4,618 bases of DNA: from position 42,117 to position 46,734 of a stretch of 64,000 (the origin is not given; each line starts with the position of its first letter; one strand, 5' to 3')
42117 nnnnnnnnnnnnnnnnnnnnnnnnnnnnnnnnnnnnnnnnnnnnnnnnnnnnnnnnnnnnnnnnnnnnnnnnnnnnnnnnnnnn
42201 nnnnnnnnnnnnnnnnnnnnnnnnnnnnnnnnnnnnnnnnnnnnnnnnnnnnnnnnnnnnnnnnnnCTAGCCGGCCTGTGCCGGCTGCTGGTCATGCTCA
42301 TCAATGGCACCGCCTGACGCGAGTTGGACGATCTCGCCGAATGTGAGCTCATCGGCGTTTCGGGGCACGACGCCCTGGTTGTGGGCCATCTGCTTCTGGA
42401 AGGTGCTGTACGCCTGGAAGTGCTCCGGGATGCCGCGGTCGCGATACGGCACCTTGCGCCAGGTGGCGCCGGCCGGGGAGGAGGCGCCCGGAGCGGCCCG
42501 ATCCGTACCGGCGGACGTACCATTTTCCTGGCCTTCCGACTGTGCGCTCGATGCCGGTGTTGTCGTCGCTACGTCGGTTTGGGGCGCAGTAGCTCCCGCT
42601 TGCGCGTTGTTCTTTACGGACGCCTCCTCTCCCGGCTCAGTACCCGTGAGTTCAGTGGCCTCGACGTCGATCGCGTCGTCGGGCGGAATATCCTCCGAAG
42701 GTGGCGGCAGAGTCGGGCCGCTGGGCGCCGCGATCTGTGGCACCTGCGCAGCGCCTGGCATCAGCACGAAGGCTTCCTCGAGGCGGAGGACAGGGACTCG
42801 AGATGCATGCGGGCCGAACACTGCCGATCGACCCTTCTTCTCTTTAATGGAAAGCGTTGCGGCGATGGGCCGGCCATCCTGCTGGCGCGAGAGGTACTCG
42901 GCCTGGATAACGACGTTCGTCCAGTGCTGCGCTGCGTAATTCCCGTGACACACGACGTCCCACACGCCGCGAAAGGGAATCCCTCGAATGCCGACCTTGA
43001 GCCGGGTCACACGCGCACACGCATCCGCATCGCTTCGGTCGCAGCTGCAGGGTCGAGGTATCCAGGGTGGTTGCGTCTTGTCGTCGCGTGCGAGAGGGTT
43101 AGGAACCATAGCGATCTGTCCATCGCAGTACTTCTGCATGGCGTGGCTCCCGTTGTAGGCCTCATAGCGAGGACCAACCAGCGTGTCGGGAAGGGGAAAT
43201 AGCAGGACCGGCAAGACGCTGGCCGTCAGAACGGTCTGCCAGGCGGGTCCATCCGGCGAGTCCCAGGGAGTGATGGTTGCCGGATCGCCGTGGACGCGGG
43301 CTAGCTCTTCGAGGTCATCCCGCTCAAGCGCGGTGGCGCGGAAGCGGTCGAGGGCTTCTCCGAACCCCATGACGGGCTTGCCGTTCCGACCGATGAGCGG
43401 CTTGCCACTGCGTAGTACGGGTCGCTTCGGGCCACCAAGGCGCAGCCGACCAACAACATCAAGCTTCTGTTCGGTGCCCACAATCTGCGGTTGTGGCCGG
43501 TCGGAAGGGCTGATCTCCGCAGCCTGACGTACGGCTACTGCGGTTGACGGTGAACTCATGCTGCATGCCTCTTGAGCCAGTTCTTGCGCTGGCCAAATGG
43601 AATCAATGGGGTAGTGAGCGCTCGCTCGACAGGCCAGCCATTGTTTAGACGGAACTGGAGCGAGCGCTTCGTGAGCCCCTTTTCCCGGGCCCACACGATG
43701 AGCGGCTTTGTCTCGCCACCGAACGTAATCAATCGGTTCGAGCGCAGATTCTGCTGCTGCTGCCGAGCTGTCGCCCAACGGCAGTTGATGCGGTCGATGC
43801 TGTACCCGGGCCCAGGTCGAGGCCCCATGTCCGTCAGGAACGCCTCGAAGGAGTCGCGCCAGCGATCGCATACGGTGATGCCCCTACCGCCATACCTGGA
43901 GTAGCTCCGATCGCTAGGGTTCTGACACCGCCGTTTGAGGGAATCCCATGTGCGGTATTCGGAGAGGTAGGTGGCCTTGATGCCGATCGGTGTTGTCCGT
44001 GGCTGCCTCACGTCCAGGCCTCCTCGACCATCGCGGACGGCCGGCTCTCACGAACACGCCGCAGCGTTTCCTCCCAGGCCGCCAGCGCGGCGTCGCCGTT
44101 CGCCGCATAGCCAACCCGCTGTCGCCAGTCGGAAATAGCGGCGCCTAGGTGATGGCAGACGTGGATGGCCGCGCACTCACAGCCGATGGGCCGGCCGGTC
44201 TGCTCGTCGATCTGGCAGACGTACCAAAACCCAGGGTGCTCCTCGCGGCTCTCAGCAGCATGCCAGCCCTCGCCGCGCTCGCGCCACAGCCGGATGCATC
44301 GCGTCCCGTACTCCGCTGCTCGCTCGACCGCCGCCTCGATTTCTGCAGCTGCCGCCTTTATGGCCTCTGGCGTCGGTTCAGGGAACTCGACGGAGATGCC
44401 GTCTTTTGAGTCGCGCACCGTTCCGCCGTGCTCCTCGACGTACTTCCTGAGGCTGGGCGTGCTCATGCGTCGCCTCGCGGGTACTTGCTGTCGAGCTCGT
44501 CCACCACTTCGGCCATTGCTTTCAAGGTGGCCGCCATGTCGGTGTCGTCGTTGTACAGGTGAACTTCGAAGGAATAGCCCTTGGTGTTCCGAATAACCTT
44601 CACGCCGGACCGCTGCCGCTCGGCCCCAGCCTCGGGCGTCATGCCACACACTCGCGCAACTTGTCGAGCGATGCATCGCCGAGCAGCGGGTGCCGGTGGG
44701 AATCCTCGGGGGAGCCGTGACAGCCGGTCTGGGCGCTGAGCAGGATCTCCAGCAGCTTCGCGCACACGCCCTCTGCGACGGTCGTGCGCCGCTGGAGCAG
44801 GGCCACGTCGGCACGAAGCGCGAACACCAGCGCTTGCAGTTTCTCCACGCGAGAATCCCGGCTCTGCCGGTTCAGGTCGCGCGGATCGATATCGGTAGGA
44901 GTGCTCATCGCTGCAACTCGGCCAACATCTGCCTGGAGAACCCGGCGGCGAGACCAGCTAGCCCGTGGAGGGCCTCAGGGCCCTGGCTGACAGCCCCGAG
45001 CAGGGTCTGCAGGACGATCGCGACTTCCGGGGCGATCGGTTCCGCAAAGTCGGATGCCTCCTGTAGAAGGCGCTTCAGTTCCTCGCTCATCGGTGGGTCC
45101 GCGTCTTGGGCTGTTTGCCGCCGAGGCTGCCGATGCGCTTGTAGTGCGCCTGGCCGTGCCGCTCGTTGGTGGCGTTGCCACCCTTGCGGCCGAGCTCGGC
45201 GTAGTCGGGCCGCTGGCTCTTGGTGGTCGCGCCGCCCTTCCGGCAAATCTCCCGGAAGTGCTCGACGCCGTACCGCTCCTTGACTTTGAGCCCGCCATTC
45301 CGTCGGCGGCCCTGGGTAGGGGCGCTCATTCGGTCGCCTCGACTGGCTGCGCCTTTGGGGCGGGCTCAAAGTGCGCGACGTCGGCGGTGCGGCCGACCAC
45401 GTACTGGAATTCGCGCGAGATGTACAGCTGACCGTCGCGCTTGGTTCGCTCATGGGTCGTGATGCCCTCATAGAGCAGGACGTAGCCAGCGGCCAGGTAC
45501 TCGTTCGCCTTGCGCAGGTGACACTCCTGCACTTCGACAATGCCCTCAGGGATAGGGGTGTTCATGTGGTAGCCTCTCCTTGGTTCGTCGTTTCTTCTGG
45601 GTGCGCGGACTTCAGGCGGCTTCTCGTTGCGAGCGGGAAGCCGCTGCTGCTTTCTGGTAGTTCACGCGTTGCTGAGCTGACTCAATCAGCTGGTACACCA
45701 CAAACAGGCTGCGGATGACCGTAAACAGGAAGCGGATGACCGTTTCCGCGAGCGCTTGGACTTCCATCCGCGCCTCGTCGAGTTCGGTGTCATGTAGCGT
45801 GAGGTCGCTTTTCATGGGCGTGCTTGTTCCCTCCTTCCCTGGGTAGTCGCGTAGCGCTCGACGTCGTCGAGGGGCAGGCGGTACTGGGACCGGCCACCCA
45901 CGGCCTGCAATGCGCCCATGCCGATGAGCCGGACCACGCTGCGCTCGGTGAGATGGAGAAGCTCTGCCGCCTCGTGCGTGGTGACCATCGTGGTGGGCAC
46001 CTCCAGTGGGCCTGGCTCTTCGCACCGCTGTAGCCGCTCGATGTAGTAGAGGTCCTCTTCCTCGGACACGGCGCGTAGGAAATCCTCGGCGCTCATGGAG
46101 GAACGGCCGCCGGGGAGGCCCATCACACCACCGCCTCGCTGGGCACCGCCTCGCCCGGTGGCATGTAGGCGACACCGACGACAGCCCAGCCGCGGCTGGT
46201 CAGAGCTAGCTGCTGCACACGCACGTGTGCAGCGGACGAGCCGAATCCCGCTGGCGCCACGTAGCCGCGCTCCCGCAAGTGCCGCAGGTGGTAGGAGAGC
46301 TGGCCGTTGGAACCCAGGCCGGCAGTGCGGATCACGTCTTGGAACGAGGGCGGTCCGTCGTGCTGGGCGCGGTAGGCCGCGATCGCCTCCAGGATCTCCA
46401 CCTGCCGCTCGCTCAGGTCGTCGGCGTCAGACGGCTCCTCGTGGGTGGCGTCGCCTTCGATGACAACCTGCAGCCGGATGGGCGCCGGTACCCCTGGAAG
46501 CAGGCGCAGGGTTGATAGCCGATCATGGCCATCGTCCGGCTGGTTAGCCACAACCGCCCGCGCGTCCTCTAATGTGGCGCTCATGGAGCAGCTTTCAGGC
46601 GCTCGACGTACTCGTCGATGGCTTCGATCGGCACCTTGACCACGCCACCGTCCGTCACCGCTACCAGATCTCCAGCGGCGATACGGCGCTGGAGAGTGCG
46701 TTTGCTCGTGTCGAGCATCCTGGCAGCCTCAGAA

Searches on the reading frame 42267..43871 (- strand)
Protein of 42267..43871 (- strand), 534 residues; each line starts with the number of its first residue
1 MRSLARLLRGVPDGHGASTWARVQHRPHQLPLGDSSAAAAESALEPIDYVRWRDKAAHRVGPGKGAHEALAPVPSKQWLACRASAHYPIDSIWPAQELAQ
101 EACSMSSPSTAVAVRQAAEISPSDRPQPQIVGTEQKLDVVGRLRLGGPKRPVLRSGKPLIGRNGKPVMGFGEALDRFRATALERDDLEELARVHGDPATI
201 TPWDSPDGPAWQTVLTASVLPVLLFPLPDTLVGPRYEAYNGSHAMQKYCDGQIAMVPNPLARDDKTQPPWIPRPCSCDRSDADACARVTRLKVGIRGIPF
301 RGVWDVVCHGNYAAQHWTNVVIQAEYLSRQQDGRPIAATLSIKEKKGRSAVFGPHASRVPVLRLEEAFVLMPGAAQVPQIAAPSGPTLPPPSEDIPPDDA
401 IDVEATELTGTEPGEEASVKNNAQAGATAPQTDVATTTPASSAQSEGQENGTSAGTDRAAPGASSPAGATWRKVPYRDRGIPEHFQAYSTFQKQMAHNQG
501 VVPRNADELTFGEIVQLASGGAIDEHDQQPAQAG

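Call 66: search_protein_families(library=pfam, proteins=[window:42267-43871:-], max_evalue=0.01)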
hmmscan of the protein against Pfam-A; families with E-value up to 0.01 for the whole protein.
window:42267-43871:- (534 aa): 1 family
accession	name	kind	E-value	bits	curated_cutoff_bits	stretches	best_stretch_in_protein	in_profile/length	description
PF18897.5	Gp3-like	-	3.6e-12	47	23.6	1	156-349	16-176/191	Recombination directionality factor-like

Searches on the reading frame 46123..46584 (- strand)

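Call 66: search_protein_families(library=pfam, proteins=[window:46123-46584:-], max_evalue=0.01)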
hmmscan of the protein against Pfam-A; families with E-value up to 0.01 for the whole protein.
window:46123-46584:- (153 aa): 3 families
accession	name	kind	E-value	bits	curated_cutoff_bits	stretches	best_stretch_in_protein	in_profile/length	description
PF01726.22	LexA_DNA_bind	-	2.6e-08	34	23.7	1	56-109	3-56/65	LexA DNA binding domain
PF24038.1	DUF7347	-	7.8e-06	26.5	27.6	1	59-106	11-55/77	Domain of unknown function (DUF7347)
PF12840.13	HTH_20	-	0.0036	17.7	27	1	63-107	8-46/51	Helix-turn-helix domain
